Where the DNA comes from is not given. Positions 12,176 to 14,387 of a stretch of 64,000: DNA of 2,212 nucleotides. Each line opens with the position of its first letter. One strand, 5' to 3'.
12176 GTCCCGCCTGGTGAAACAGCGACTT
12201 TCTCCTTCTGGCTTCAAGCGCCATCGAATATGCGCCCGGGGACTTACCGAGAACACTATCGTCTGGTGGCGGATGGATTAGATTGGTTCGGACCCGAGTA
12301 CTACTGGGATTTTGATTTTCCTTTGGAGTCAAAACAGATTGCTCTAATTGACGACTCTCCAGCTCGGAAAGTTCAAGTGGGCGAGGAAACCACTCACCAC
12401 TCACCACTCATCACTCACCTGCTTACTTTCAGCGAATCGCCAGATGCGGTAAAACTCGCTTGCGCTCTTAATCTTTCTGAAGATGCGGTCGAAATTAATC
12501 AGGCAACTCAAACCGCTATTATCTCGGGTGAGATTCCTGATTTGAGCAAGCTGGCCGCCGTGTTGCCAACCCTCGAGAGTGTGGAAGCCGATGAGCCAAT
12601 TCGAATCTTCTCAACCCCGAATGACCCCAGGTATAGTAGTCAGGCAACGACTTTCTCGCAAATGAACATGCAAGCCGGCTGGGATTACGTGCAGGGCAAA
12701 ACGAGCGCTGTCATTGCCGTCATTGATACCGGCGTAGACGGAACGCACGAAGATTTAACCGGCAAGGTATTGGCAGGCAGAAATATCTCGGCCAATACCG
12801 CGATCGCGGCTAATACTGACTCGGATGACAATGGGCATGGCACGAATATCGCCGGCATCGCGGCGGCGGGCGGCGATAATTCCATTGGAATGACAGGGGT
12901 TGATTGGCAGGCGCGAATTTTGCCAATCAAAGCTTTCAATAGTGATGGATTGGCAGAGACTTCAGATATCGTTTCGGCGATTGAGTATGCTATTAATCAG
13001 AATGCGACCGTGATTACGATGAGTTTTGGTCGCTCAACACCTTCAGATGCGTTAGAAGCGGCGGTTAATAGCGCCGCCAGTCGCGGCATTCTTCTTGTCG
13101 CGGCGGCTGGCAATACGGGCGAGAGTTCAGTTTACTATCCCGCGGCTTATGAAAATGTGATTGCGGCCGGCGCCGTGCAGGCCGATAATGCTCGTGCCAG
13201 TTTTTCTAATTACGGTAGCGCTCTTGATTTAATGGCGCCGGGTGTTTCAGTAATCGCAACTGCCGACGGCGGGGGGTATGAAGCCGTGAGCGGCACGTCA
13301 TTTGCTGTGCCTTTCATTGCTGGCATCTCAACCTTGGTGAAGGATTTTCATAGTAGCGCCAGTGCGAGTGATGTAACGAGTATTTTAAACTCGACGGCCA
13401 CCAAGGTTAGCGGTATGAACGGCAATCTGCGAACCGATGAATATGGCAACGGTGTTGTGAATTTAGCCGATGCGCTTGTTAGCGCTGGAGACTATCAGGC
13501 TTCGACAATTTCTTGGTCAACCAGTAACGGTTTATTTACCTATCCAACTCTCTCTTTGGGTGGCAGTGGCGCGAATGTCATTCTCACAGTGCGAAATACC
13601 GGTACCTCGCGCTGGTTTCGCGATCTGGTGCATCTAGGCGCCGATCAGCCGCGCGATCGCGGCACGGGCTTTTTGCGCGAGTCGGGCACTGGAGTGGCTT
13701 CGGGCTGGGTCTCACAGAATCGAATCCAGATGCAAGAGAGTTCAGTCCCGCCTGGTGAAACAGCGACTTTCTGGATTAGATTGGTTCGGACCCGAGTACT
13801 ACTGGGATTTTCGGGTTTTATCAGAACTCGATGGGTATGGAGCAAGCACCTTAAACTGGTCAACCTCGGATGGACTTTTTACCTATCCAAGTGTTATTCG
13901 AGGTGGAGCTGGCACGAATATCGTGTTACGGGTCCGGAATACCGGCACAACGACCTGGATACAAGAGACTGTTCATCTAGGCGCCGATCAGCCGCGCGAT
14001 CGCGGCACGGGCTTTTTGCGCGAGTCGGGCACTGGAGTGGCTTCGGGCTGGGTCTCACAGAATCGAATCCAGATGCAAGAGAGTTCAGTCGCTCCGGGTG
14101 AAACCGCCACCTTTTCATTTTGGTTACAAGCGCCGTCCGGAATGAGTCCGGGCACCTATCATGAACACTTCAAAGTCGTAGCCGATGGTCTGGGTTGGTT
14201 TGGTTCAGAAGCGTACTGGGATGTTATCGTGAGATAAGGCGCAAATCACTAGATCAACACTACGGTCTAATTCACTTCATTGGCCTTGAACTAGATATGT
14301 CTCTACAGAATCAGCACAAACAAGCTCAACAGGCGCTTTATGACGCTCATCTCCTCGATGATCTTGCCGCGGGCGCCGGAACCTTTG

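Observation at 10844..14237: Giant S8 protease with an internal propeptide, five Ig-like repeats, perfect 130-bp DNA repeats and a repeat-mediated 73-bp deletion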

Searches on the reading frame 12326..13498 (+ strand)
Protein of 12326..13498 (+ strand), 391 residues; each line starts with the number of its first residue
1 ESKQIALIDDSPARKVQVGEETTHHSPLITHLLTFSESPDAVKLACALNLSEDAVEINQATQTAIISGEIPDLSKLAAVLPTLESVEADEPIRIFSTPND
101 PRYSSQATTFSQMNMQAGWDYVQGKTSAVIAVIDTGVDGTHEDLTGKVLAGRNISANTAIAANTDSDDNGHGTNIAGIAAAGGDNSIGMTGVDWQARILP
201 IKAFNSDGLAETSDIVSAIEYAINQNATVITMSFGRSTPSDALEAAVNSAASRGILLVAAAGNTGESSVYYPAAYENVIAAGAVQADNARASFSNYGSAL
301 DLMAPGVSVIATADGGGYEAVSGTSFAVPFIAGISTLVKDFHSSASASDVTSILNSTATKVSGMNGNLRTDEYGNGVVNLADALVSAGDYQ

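Call 32: find_related_loci(query=A3, collection=genome_contigs, flank=6000)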
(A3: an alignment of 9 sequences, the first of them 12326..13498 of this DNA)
Query A3 (391 aa) in genome_contigs; peptide patterns used: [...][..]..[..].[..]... (x = any residue, [..] = any of these).
86 stretches matched a pattern; 55 encode a relative of the query (tblastn E <= 1e-3); 55 distinct loci.
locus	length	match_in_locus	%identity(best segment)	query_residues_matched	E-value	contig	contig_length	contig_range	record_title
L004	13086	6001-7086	52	32-390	2e-115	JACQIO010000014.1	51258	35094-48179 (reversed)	MAG: Candidatus Berkelbacteria bacterium isolate NC_groundwater_1127_Ag_S-0.1um_62_29 S_p1_S3_coassembly_k141_820613, wh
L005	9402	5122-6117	40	50-385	2e-72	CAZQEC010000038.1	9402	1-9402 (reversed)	MAG TPA_asm: uncultured Candidatus Saccharibacteria bacterium isolate SRP178908_co1_324 genome assembly, contig: NODE_56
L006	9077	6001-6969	43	82-384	4e-69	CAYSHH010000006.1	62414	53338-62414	MAG TPA_asm: uncultured Candidatus Saccharibacteria bacterium isolate binchicken_co220_14 genome assembly, contig: NODE_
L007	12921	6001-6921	40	71-379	4e-63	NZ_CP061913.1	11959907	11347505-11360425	Dactylosporangium vinaceum strain NRRL B-16297 chromosome, complete genome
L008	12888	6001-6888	38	81-379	6e-59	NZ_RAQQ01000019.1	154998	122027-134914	Micromonospora globbae strain WPS1-2 contig0019, whole genome shotgun sequence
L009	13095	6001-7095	37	62-384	2e-57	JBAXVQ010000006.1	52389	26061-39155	MAG: bacterium isolate ELA691 MAG691_6, whole genome shotgun sequence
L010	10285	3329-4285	40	67-384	4e-61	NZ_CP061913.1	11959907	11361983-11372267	Dactylosporangium vinaceum strain NRRL B-16297 chromosome, complete genome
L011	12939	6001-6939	38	67-379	5e-53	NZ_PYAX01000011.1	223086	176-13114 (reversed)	Saccharothrix carnea strain CGMCC 4.7097 Ga0171604_111, whole genome shotgun sequence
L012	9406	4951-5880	34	90-365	1e-44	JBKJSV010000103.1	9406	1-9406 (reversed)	MAG: Candidatus Doudnabacteria bacterium isolate ant_bin.594 k117_4887838, whole genome shotgun sequence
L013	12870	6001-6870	34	99-367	9e-44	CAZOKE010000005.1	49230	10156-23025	MAG TPA_asm: uncultured Candidatus Saccharibacteria bacterium isolate SRP272529_co2_320 genome assembly, contig: NODE_95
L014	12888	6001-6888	35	97-365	7e-44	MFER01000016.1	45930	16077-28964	MAG: Candidatus Doudnabacteria bacterium RIFCSPHIGHO2_02_FULL_43_13b rifcsphigho2_02_scaffold_807, whole genome shotgun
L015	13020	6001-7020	34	84-387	4e-43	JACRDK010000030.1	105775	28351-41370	MAG: Candidatus Doudnabacteria bacterium isolate NC_groundwater_1670_Pr3_B-0.1um_42_13 SR-2_scaffold_141_3826603, whole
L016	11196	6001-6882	36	77-363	5e-43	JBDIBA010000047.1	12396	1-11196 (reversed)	MAG: Acidimicrobiia bacterium isolate AS-MICRO-3CA.191 NODE_24483_length_12396_cov_30.645214, whole genome shotgun seque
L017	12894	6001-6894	36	119-387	3e-42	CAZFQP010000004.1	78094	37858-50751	MAG TPA_asm: uncultured Candidatus Saccharibacteria bacterium isolate SRP278252_co1_731 genome assembly, contig: NODE_36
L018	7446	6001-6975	33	85-384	3e-42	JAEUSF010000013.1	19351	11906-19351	MAG: Candidatus Doudnabacteria bacterium isolate new MAG-296 NODE_13_length_19351_cov_5.024696, whole genome shotgun seq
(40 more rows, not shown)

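Call 52: find_related_loci(query=window:12326-13498:+, collection=metagenome_contigs, flank=6000)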
Query window:12326-13498:+ (391 aa) in metagenome_contigs; peptide patterns used: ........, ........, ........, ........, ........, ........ (x = any residue, [..] = any of these).
98 stretches matched a pattern; 32 encode a relative of the query (tblastn E <= 1e-3); 32 distinct loci.
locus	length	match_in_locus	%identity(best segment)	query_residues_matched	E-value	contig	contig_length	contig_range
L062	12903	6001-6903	38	80-362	8e-52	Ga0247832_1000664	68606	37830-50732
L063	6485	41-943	38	80-362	1e-51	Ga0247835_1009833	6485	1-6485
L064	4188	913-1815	37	80-362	1e-50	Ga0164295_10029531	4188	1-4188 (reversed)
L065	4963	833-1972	30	27-358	3e-45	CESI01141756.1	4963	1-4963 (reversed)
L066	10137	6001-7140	30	27-358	4e-45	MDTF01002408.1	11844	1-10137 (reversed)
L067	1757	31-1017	33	95-384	4e-45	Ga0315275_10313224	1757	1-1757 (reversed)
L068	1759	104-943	34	119-386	1e-43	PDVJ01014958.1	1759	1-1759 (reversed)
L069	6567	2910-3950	32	30-359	2e-41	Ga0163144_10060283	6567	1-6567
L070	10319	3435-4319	36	82-358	7e-41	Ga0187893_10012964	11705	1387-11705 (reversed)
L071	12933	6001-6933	32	70-365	7e-40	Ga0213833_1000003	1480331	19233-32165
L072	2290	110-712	37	163-363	2e-37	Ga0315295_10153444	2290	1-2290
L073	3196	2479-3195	34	98-309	2e-37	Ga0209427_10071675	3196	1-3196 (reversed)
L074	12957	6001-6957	30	80-384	4e-35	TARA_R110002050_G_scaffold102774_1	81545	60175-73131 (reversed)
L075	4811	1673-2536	34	76-388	1e-34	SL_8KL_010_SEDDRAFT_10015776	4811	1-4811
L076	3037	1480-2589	30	73-384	2e-34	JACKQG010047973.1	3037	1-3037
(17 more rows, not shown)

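Call 62: predict_structure(alignment_id=A4)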
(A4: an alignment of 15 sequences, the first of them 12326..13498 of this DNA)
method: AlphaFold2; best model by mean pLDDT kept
length: 391 residues; sequences in the alignment: 15
mean_pLDDT: 83.5   pTM: 0.77
mean pLDDT of the five models: 83.5, 83.4, 80.4, 79.1, 77.1
residues with pLDDT >= 90: 204; 70-90: 128; 50-70: 23; < 50: 36
segments of 3 or more residues with pLDDT < 50: 1-27, 91-95, 388-391
pLDDT, mean of each block of 10 residues (from residue 1): 28 25 39 87 86 85 80 70 77 58 81 88 87 97 94 96 96 97 83 95 92 91 98 92 93 97 93 96 93 92 95 92 97 96 87 91 68 85 64 28
secondary structure, 60 per line:
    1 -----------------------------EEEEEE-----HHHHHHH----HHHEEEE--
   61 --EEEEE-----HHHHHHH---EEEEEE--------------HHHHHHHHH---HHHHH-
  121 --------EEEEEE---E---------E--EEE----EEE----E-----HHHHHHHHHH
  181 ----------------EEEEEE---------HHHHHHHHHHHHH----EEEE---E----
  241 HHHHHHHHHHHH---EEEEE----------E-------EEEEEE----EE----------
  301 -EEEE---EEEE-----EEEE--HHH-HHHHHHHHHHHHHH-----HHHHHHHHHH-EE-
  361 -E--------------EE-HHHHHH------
elements in order: E30-35 H41-47 E55-58 E63-67 H73-79 E83-88 H103-111 H115-119 E129-134 E151-153 E158-160 H171-180 E197-202 H212-224 E229-232 H241-252 E256-260 E279-284 E302-305 E309-312 E318-321 H328-341 H347-356 H380-385

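Call 66: fold_search(model_id=the predicted structure, library=pdb)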
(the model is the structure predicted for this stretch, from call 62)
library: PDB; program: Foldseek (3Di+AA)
matches with E <= 10: 1426; with E <= 0.001: 332
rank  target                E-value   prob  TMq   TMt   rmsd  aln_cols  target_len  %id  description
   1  1thm                  1.5e-31  1.00  0.69  0.96   1.4       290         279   37  CRYSTAL STRUCTURE OF THERMITASE AT 1.4 ANGSTROMS RESOLUTION (released 1994-01-31)
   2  1tec_E                5.8e-31  1.00  0.69  0.96   1.6       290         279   37  CRYSTALLOGRAPHIC REFINEMENT BY INCORPORATION OF MOLECULAR DYNAMICS. THE THERMOSTABLE SERINE PROTEASE THERMITASE COMPLE (released 1989-10-15)
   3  1iav                  3.9e-30  1.00  0.64  0.93   2.0       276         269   39  STRUCTURE ON NATIVE (ASN 87) SUBTILISIN FROM BACILLUS LENTUS (released 2001-04-18)
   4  5arb                  5.6e-30  1.00  0.64  0.92   1.7       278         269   39  Cooperative bio-metallic selectivity in a tailored protease enables creation of a C-C cross-coupling Heckase (released 2016-09-14)
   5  2sni_E                5.6e-30  1.00  0.65  0.91   1.8       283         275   38  STRUCTURAL COMPARISON OF TWO SERINE PROTEINASE-PROTEIN INHIBITOR COMPLEXES. EGLIN-C-SUBTILISIN CARLSBERG AND CI-2-SUBT (released 1988-09-07)
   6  1c9m                  6.7e-30  1.00  0.64  0.93   1.7       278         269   39  BACILLUS LENTUS SUBTILSIN (SER 87) N76D/S103A/V104I (released 1999-10-06)
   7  1c9j                  1.2e-29  1.00  0.64  0.93   1.7       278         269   38  BACILLUS LENTUS SUBTILISIN K27R/N87S/V104Y/N123S/T274A VARIANT (released 1999-10-06)
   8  3whi_B                1.4e-29  1.00  0.64  0.71  20.0       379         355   32  Crystal structure of unautoprocessed form of IS1-inserted Pro-subtilisin E (released 2013-12-25)
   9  1q5p                  1.5e-29  1.00  0.64  0.93   2.0       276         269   39  S156E/S166D variant of Bacillus lentus subtilisin (released 2003-11-11)
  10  1st3                  1.6e-29  1.00  0.64  0.93   1.9       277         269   39  THE CRYSTAL STRUCTURE OF THE BACILLUS LENTUS ALKALINE PROTEASE, SUBTILISIN BL, AT 1.4 ANGSTROMS RESOLUTION (released 1994-01-31)
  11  1ndu                  1.6e-29  1.00  0.64  0.92   2.0       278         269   40  Bacillus lentus subtilisin variant S101G/V104N (released 2004-04-06)
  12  1ak9                  4.0e-29  1.00  0.64  0.90   2.1       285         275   39  SUBTILISIN MUTANT 8321 (released 1997-11-12)
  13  1svn                  5.1e-29  1.00  0.64  0.92   1.9       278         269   40  SAVINASE (released 1996-10-14)
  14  1v5i_A                5.1e-29  1.00  0.64  0.90   2.0       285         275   39  Crystal structure of serine protease inhibitor POIA1 in complex with subtilisin BPN' (released 2005-03-08)
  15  1a2q                  5.4e-29  1.00  0.64  0.90   2.1       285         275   38  SUBTILISIN BPN' MUTANT 7186 (released 1998-04-29)
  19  3whi_A                9.4e-29  1.00  0.65  0.71  19.4       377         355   32  Crystal structure of unautoprocessed form of IS1-inserted Pro-subtilisin E (released 2013-12-25)
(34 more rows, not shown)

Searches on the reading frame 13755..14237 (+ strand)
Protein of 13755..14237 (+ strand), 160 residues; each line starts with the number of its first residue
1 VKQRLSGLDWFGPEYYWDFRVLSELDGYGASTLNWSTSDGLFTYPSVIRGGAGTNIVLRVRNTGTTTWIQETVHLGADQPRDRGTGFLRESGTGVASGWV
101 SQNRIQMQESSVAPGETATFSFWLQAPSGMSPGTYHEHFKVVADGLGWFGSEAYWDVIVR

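Call 6: search_protein_families(library=pfam, proteins=[window:13755-14237:+], max_evalue=0.1)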
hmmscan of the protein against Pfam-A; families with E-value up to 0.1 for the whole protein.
window:13755-14237:+ (160 aa): 2 families
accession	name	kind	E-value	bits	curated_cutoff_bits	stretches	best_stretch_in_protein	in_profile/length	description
PF16158.11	N_BRCA1_IG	-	8.7e-07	29.9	28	1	58-159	18-108/108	Ig-like domain from next to BRCA1 gene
PF10633.15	NPCBM_assoc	-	0.0081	16.8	24.4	1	97-136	32-70/78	NPCBM-associated, NEW3 domain of alpha-galactosidase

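Call 7: search_protein_families(library=ncbifam, proteins=[window:13755-14237:+], max_evalue=0.1)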
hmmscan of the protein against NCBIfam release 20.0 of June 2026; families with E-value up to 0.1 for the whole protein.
window:13755-14237:+ (160 aa): 1 family
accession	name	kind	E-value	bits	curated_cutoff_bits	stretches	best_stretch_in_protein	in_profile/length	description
NF048003.1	GTA_spike_fiber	domain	0.00023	21.7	36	1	51-132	4-84/182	phage head spike fiber domain-containing protein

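Call 46: list_cluster_members(proteins=[P0001, window:13755-14237:+, window:14195-15181:+, window:15178-16722:+])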
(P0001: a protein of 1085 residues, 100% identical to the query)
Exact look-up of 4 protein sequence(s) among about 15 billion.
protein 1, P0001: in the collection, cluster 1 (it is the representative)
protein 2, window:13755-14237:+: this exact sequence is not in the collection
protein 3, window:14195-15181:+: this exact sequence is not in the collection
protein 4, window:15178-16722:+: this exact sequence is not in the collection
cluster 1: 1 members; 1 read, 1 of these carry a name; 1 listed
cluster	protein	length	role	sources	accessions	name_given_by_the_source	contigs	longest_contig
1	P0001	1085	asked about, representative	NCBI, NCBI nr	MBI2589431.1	S8 family serine peptidase [Candidatus Berkelbacteria bacterium]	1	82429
